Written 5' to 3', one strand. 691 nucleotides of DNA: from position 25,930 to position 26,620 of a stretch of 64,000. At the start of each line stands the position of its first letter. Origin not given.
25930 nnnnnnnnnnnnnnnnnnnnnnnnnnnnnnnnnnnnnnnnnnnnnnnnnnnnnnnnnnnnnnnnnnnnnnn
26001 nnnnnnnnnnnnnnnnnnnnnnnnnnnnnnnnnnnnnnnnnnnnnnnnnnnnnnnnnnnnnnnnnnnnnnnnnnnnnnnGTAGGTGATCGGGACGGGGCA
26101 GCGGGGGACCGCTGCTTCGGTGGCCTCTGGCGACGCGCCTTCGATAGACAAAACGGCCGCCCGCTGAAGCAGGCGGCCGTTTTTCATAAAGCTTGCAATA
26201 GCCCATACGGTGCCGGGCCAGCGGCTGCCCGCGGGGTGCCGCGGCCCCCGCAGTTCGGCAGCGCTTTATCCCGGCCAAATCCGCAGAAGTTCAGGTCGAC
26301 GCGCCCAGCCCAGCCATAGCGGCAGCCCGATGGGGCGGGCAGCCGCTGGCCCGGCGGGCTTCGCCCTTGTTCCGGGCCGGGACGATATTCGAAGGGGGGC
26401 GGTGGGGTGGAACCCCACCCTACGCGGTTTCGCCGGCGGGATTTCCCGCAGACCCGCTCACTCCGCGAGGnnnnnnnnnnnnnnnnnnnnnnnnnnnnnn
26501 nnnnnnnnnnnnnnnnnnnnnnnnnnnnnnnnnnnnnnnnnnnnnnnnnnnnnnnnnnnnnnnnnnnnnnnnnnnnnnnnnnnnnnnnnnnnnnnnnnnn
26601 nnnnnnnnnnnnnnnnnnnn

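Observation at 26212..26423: Diverged third copy of the hairpin element with compensatory changes, next to a REP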

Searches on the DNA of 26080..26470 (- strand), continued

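Call 41: search_with_rna_model(model_id=R1, sources=[window, L001, L002, L003, L004, L005, L006, L007, L008, L009, L010, L011, L012, L013, L014, L015, L016, L017, L018, L019, L020, L021, L022, L023, L024, L025, L027, L028, L029, L030, L031, L032, L033, L034, L035, L036, L037, L038, L039, L040, L041, L042, L043, L044, L045, L046, L047, L048, L049, L050, L051, L052, L053, L054, L055, L056, L057, L058, L059, L060, L061, L062, L063, L064, L065, L066, L067, L068, L069, L070, L071, L072, L073, L074, L075, L076, L077, L078, L079, L080, L081, L082, L083, L084, L085, L086, L087, L088, L089, L090, L091, L092, L093, L094, L095, L096, L097, L098, L099, L100], max_evalue=0.00001, make_alignment=true)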
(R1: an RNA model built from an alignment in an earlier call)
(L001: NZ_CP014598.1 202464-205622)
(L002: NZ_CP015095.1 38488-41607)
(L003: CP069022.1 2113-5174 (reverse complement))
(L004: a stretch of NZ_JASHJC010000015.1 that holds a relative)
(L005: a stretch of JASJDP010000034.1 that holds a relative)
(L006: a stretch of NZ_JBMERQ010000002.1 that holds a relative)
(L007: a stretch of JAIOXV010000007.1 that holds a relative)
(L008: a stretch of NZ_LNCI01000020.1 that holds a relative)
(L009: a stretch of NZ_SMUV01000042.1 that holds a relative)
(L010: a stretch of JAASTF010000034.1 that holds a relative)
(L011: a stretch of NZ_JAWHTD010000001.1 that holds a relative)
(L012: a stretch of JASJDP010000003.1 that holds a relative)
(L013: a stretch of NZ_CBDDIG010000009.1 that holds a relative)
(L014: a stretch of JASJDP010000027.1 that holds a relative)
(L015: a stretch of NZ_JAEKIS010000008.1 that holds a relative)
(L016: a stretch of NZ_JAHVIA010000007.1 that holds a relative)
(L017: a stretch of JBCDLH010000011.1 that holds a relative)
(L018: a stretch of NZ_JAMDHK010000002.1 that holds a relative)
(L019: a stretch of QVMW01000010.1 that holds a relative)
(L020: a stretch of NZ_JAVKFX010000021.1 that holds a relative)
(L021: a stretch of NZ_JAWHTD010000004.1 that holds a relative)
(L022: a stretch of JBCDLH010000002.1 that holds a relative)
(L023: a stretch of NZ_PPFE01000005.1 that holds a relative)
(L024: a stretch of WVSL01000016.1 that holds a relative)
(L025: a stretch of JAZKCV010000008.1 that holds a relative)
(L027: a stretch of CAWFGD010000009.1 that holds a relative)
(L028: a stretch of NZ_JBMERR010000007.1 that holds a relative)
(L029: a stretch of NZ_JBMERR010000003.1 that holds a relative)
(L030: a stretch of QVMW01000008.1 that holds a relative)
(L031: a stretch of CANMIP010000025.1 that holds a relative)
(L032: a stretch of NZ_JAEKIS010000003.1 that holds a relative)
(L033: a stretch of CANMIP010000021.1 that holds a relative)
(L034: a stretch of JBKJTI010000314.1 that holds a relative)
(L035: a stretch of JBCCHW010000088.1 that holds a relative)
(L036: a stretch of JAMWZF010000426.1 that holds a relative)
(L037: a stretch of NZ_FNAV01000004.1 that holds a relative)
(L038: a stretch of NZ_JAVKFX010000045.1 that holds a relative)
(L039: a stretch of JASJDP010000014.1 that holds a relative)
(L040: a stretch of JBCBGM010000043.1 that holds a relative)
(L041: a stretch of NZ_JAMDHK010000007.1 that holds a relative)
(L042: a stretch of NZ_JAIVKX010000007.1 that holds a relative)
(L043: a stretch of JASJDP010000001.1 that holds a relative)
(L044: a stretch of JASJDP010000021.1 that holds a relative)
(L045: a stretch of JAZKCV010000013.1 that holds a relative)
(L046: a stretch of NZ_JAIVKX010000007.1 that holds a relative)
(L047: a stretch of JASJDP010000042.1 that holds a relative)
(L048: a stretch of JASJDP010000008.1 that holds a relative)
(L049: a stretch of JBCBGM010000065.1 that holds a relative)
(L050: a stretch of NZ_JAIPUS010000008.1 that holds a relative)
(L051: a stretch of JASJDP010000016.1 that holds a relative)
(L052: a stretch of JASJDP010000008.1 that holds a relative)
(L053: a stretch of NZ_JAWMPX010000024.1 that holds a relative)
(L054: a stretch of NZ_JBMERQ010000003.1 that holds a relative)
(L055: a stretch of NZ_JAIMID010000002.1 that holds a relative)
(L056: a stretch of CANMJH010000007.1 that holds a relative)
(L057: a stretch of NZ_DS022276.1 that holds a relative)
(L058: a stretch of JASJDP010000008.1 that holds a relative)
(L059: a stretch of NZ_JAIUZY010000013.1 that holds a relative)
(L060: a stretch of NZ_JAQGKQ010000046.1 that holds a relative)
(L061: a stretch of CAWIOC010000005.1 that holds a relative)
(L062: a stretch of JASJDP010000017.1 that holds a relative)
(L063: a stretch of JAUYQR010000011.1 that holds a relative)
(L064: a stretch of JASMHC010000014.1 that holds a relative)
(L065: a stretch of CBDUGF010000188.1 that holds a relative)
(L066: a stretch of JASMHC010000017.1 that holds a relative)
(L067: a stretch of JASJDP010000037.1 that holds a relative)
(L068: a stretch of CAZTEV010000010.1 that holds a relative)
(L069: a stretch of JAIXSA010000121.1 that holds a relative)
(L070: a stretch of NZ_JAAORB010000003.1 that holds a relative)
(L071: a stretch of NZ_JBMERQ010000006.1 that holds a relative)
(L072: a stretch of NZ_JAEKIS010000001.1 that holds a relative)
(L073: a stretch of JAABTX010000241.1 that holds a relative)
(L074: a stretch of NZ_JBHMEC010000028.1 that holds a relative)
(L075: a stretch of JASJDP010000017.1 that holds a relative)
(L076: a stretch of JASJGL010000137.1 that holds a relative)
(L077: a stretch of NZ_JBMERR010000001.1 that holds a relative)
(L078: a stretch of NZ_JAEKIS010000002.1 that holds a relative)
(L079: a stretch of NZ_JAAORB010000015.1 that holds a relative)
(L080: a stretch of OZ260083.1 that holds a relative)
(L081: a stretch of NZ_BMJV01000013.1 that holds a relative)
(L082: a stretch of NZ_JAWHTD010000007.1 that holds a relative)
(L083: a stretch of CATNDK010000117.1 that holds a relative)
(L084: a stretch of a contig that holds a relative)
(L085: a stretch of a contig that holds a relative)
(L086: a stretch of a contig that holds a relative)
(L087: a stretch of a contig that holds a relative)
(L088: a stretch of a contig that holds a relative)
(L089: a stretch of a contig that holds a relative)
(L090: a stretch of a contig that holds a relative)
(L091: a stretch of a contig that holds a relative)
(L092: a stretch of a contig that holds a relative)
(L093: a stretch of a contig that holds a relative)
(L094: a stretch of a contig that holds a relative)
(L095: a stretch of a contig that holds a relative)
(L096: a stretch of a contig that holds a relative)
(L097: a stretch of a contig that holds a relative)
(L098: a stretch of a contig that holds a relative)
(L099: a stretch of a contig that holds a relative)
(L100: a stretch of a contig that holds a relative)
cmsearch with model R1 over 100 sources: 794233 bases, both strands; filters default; matches with E-value up to 0.00001: 172.
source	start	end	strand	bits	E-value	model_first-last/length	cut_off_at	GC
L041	215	385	-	176.1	3.9e-41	1-172/172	no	0.7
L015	2601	2771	+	172.5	3e-40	1-172/172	no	0.68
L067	2244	2415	-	169.5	1.7e-39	1-172/172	no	0.69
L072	3148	3317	+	168.9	2.3e-39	1-172/172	no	0.68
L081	5982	6153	+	167.6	4.8e-39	1-172/172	no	0.67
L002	1503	1672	+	167.5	5.2e-39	1-172/172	no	0.69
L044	5382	5553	+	166.8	7.8e-39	1-172/172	no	0.67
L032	634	804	+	166.6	8.8e-39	1-172/172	no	0.7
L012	7362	7533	-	166.4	9.6e-39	1-172/172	no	0.68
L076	2769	2939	-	165.5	1.6e-38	1-172/172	no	0.69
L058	7111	7282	+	165.3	1.8e-38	1-172/172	no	0.67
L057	6937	7107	-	164.5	2.8e-38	1-172/172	no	0.7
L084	5320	5491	-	164.4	3.1e-38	1-172/172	no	0.66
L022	67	239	-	164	3.9e-38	1-172/172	no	0.68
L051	7060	7231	-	163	6.5e-38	1-172/172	no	0.69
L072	5275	5445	+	163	6.8e-38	1-172/172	no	0.71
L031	1902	2072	+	163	6.8e-38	1-172/172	no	0.67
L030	6744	6914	+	162.8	7.6e-38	1-172/172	no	0.69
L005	1946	2117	-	162.7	8e-38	1-172/172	no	0.65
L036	1196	1368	+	162.5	8.9e-38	1-172/172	no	0.68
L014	4672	4843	+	162.5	9e-38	1-172/172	no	0.66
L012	2363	2534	-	161.8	1.3e-37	1-172/172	no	0.69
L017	3591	3763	-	160.5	2.8e-37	1-172/172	no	0.7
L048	7682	7853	-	160.1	3.4e-37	1-172/172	no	0.66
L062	760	931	+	159.4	5.1e-37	1-172/172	no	0.66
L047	1329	1501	+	159.2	5.7e-37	1-172/172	no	0.66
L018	6170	6343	+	158.3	9.9e-37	1-172/172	no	0.68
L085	3131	3301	+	157.6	1.4e-36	1-172/172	no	0.73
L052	7366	7537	-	157.4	1.6e-36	1-172/172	no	0.67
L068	80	250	-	157.4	1.6e-36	1-172/172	no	0.71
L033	2434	2604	+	156.4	2.8e-36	1-172/172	no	0.68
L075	7401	7572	+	156.1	3.4e-36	1-172/172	no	0.66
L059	6708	6879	+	154.6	7.7e-36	1-172/172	no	0.71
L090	3779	3952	+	154.4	8.7e-36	1-172/172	no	0.71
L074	3146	3316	-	154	1.1e-35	1-172/172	no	0.67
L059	7084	7256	+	153.2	1.7e-35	1-172/172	no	0.71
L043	1815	1987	-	151.8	3.8e-35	1-172/172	no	0.68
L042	4926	5096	+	151.2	5.5e-35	1-172/172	no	0.71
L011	4815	4989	+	149.9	1.1e-34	1-172/172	no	0.69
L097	3969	4142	+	149.5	1.4e-34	1-172/172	no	0.7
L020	2596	2766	+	147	5.9e-34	1-172/172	no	0.68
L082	1345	1519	-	146.8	6.7e-34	1-172/172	no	0.7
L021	3422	3595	-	146.5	7.9e-34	1-172/172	no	0.69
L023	3453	3624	-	145.8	1.2e-33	1-172/172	no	0.65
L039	4716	4887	-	145.2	1.6e-33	1-172/172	no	0.69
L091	1878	2046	-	144.4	2.5e-33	1-172/172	no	0.68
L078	3402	3572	-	144.1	3e-33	1-172/172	no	0.72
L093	3464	3634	+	143.8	3.6e-33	1-172/172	no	0.66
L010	7063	7233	+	143.5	4.3e-33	1-172/172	no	0.67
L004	5601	5770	-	143.3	4.8e-33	1-172/172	no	0.65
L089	3232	3400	+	142.3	8.6e-33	1-172/172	no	0.71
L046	4081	4250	+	142.1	9.5e-33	1-172/172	no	0.68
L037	4614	4781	+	139.1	5.2e-32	1-172/172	no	0.71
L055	7208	7379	-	138.4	7.5e-32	1-172/172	no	0.72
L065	1000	1169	+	137.9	1e-31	1-172/172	no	0.7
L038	5428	5596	+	137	1.7e-31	1-172/172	no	0.75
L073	897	1067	+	136.1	2.9e-31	1-172/172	no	0.67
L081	5783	5951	+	133.5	1.2e-30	1-172/172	no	0.7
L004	6145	6313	-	132.9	1.7e-30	1-172/172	no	0.63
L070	708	878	+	132.2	2.5e-30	1-172/172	no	0.68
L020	6638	6806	+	132.1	2.7e-30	1-172/172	no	0.75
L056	5543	5715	+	131.6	3.5e-30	1-172/172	no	0.66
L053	5975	6145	-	131.5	3.8e-30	1-172/172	no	0.67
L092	979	1151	+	129.9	9.5e-30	1-172/172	no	0.77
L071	219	390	+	129.9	9.5e-30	1-172/172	no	0.73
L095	2300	2468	+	129.2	1.4e-29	1-172/172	no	0.72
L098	2027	2198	+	128.9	1.6e-29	1-172/172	no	0.73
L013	6091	6259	-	128.8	1.7e-29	1-172/172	no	0.69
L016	4405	4575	-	128.6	2e-29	1-172/172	no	0.73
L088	638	809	+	128.1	2.6e-29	1-172/172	no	0.67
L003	1493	1661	+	126.7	5.9e-29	1-172/172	no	0.66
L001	1497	1665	+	126.4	6.8e-29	1-172/172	no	0.7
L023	6744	6911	-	126.2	7.6e-29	1-172/172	no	0.67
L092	1212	1384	+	125.7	1e-28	1-172/172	no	0.76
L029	2924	3096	+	124.4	2.2e-28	1-172/172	no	0.69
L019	5555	5728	+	123.5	3.5e-28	1-172/172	no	0.7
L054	2903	3075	+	122.6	6.1e-28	1-172/172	no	0.71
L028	7721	7892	-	122.4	6.7e-28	1-172/172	no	0.73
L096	2581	2743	+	122.2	7.6e-28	1-172/172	no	0.66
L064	5116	5286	-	121.9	8.8e-28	1-172/172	no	0.68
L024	7170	7338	+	121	1.4e-27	1-172/172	no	0.72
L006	310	481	-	118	8.3e-27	1-172/172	no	0.73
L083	2504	2673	-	115.6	3.1e-26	1-172/172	no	0.61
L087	161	330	+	113.3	1.1e-25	1-172/172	no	0.71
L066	5821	5993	-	110.6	5.3e-25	1-172/172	no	0.65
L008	5678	5846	+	109.4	1.1e-24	1-172/172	no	0.7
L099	1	143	-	104.5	1.7e-23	1-143/172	3'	0.64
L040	1904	2071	+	103.8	2.6e-23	1-172/172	no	0.63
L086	1834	2007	-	103.7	2.7e-23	1-172/172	no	0.72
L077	295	467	+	99.6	2.8e-22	1-172/172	no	0.7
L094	6930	7098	-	98.6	4.9e-22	1-172/172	no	0.73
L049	3664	3830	-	97.9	7.2e-22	1-172/172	no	0.62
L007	948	1112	-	97.8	7.9e-22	1-172/172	no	0.72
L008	5000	5167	+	97.2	1.1e-21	1-172/172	no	0.76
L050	2143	2313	-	95.7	2.5e-21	1-172/172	no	0.74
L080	3889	4053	-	95.6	2.6e-21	1-172/172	no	0.64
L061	5675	5839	-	92.7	1.4e-20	1-172/172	no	0.68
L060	4456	4621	+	92.5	1.6e-20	1-172/172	no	0.66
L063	6718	6884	+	90.4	5e-20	1-172/172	no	0.73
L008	5225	5392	+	90.2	5.6e-20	1-172/172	no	0.75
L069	1327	1489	+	88.7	1.3e-19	1-172/172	no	0.72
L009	4577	4716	-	88.6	1.4e-19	1-172/172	no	0.68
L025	6801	6965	+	88.3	1.6e-19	1-172/172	no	0.68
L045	5293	5458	-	88.2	1.8e-19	1-172/172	no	0.64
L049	7598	7763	-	85.1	1e-18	1-172/172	no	0.64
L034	3149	3313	+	84.5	1.5e-18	1-172/172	no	0.68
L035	1456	1627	-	84.2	1.7e-18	1-172/172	no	0.74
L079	6941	7069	+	84.2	1.8e-18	1-128/172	3'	0.7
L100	5864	6028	-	84.1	1.9e-18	1-172/172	no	0.69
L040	31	199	+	82.4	4.8e-18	1-172/172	no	0.6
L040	290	458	+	82.4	4.8e-18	1-172/172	no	0.6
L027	3069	3233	-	82.3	5e-18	1-172/172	no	0.7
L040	4393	4560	+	80.2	1.6e-17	1-172/172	no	0.66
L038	1451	1625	+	78.7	3.8e-17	1-172/172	no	0.71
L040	549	717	+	78.7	4e-17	1-172/172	no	0.62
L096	5609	5777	+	72.3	1.5e-15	1-172/172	no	0.7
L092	3708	3879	+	71.4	2.5e-15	1-172/172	no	0.76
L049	3198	3365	-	65.5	7.1e-14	1-172/172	no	0.64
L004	5882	6051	-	62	5.1e-13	1-172/172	no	0.65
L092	3889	4058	+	61.8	5.6e-13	1-172/172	no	0.76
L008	5451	5619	+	59.6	2e-12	1-172/172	no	0.75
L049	3456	3632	-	59.4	2.2e-12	1-172/172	no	0.64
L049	2995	3126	-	55.8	1.7e-11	32-165/172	no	0.59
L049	7403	7523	-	54.3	4.1e-11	38-159/172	no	0.55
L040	4627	4756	+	50.5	3.5e-10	32-165/172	no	0.63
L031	1926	2091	-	47.3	2.2e-09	1-172/172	no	0.67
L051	7043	7207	+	45.9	4.6e-09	1-172/172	no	0.68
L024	7421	7534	+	45.8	4.9e-09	42-155/172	no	0.71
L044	5406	5572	-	45.6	5.5e-09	1-172/172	no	0.64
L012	2346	2510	+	45.4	6.4e-09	1-172/172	no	0.67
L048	7665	7829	+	43.4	2e-08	1-172/172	no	0.65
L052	7353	7513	+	43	2.5e-08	1-172/172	no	0.67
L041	199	362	+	42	4.3e-08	1-172/172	no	0.67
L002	1526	1683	-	41.6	5.4e-08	1-172/172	no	0.68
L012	7343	7509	+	41.3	6.3e-08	1-172/172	no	0.66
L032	660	801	-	41.3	6.6e-08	28-169/172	no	0.69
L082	1328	1495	+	40.8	8.5e-08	1-172/172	no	0.69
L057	6913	7083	+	40.6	9.7e-08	1-172/172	no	0.68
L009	4556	4692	+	40.5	9.8e-08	1-172/172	no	0.66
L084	5287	5467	+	40.1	1.3e-07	1-172/172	no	0.63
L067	2247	2388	+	39.3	2e-07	28-169/172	no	0.68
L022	70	212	+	39.2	2.2e-07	28-169/172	no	0.68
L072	5301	5442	-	39.1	2.2e-07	28-169/172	no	0.7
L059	6732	6897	-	39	2.4e-07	1-172/172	no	0.73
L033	2461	2601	-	38.3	3.6e-07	28-169/172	no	0.69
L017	3577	3739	+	38.2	3.8e-07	1-172/172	no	0.69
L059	6905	7055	+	37.7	4.9e-07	1-172/172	no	0.66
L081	6006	6190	-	37.5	5.5e-07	1-172/172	no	0.64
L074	3149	3289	+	37.4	5.8e-07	28-169/172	no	0.66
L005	1929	2093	+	37.1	7.1e-07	1-172/172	no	0.64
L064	5104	5263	+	36.6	9.2e-07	1-172/172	no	0.68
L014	4696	4853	-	36.6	9.4e-07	1-172/172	no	0.66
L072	3174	3314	-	36.4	1.1e-06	28-169/172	no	0.67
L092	4071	4135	+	35.8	1.4e-06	1-65/172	3'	0.83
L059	7111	7253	-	35.6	1.6e-06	28-169/172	no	0.71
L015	2624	2778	-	35.2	2e-06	1-172/172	no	0.66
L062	784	950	-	35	2.3e-06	1-172/172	no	0.66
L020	2623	2763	-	34.7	2.7e-06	28-169/172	no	0.69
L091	1881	2019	+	34.4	3.2e-06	28-169/172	no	0.69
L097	3993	4162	-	34.3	3.4e-06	1-172/172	no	0.72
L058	7135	7290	-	34.2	3.6e-06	1-172/172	no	0.68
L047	1353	1520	-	33.9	4.2e-06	1-172/172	no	0.64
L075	7425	7604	-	33.9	4.2e-06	1-172/172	no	0.64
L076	2749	2916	+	33.6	5e-06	1-172/172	no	0.7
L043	1796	1963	+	33.4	5.7e-06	1-172/172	no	0.67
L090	3802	4012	-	33.3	5.9e-06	1-172/172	no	0.69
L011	4839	5007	-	33.3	6.1e-06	1-172/172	no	0.66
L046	4105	4269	-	32.9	7.7e-06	1-172/172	no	0.7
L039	4697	4863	+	32.5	9.7e-06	1-172/172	no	0.65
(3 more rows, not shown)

Alignment A3: 150 matches aligned to the model, 298 columns, each read 5' to 3' on its own strand. Consensus structure (alignment columns), stored with it:
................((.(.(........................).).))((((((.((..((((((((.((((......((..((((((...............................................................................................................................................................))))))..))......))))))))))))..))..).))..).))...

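Call 50: search_dna_similar(query=L002:700-2500:+, collection=plasmids, mode=near, max_rows=15)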
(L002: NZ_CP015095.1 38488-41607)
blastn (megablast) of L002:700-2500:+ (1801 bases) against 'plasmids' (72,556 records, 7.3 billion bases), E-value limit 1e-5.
Records with a match: 22; places in all: 25; records where one place covers at least 80% of the query: 1.
Best place of each record, by identity: >=99% 2; 80-90% 18; 60-80% 2.
By first word of the organism name: Leisingera 15; Salipiger 4; Alloyangia 2; Parasedimentitalea 1.
By predicted mobility (MOB-suite, as given by PLSDB): non-mobilizable 21; mobilizable 1.
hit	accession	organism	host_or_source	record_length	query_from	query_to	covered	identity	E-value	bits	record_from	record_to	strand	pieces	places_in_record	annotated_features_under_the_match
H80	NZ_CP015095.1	Salipiger abyssi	single cell,marine seawater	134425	1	1801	100%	100.0%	0e+0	3326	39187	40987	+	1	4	ABC transporter permease | ParB N-terminal domain-containing protein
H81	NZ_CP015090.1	Salipiger abyssi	single cell,marine seawater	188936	783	1014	13%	83.1%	9e-51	209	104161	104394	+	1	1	none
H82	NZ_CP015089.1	Salipiger abyssi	single cell,marine seawater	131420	782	999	12%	80.8%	6e-38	167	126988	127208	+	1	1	none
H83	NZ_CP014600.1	Salipiger sp. CCB-MM3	mangrove soil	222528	1359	1514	9%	89.7%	5e-48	200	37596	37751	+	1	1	ParB N-terminal domain-containing protein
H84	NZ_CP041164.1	Leisingera aquaemixtae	cell culture,Biocathode MCL, marine ...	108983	1359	1527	9%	77.3%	7e-17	97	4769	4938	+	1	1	ParB N-terminal domain-containing protein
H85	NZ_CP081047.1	Leisingera aquaemixtae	-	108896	1359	1527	9%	76.5%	3e-15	92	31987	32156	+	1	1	ParB N-terminal domain-containing protein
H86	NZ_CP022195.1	Alloyangia pacifica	cell culture,oil-contaminated sediment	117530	1359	1497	8%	87.0%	3e-35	158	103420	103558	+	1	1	ParB N-terminal domain-containing protein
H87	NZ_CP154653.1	Alloyangia pacifica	-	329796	1362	1497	8%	88.2%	7e-37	163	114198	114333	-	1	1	ParB N-terminal domain-containing protein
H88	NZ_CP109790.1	Leisingera thetidis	-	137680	1359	1497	8%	80.9%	3e-20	108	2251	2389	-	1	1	ParB N-terminal domain-containing protein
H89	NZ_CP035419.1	Leisingera sp. NJS204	cell culture,Marine Biofilm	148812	1390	1510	7%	85.2%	3e-25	124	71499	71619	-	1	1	ParB N-terminal domain-containing protein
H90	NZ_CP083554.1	Leisingera sp. S132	-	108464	1374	1498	7%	81.1%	2e-17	99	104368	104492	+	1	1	ParB N-terminal domain-containing protein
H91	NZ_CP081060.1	Leisingera aquaemixtae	-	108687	1392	1515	7%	80.0%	3e-15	92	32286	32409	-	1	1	ParB N-terminal domain-containing protein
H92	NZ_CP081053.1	Leisingera aquaemixtae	-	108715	1392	1515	7%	80.0%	3e-15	92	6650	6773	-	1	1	ParB N-terminal domain-containing protein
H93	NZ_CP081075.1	Leisingera caerulea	-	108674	1392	1511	7%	82.6%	1e-19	106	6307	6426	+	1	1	ParB N-terminal domain-containing protein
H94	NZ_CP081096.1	Leisingera caerulea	-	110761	1392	1511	7%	82.6%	1e-19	106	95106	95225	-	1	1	ParB N-terminal domain-containing protein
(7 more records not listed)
